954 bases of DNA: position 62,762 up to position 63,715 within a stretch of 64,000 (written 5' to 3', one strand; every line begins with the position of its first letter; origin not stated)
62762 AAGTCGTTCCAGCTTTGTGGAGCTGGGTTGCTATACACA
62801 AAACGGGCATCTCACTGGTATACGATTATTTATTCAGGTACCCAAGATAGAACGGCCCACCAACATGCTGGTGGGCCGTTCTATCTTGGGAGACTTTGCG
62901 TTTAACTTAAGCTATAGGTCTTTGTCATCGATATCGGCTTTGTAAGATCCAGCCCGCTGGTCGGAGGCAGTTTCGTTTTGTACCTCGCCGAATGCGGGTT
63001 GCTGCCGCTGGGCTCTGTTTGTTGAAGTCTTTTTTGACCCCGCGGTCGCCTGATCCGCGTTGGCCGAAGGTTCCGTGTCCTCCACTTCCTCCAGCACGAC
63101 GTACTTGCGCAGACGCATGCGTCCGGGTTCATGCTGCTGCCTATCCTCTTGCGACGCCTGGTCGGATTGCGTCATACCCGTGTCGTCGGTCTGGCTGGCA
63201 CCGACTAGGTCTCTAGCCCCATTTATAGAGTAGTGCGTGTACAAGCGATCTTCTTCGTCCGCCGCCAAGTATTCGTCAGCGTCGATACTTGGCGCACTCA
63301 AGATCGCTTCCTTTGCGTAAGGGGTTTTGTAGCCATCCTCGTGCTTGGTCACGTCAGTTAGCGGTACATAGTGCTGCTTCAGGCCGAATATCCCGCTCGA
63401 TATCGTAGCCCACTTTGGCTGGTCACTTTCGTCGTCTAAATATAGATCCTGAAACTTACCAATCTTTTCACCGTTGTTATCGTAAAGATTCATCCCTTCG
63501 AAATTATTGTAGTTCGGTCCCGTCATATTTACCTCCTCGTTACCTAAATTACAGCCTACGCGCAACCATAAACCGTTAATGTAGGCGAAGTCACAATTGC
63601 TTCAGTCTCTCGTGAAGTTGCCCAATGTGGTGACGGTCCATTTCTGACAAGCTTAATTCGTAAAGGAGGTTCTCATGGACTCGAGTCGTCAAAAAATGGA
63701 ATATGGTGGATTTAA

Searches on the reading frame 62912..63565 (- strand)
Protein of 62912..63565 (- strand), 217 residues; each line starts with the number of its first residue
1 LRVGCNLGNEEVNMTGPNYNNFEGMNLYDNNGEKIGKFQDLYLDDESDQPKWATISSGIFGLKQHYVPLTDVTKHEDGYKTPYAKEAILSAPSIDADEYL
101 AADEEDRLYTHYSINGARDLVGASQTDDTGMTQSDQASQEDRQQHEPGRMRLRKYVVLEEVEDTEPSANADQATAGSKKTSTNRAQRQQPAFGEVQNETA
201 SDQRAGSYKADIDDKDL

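Call 3: search_protein_families(library=pfam, proteins=[window:62912-63565:-], max_evalue=0.01)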
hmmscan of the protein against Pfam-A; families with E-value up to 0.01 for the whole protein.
window:62912-63565:- (217 aa): 1 family
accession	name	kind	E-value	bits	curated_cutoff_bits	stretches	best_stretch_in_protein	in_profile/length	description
PF05239.21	PRC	-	4e-09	36.8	21.2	1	19-86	6-76/78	PRC-barrel domain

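Call 5: search_protein_families(library=ncbifam, proteins=[window:62912-63565:-], max_evalue=0.01)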
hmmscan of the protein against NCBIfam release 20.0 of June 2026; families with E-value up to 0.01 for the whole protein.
window:62912-63565:- (217 aa): 0 families
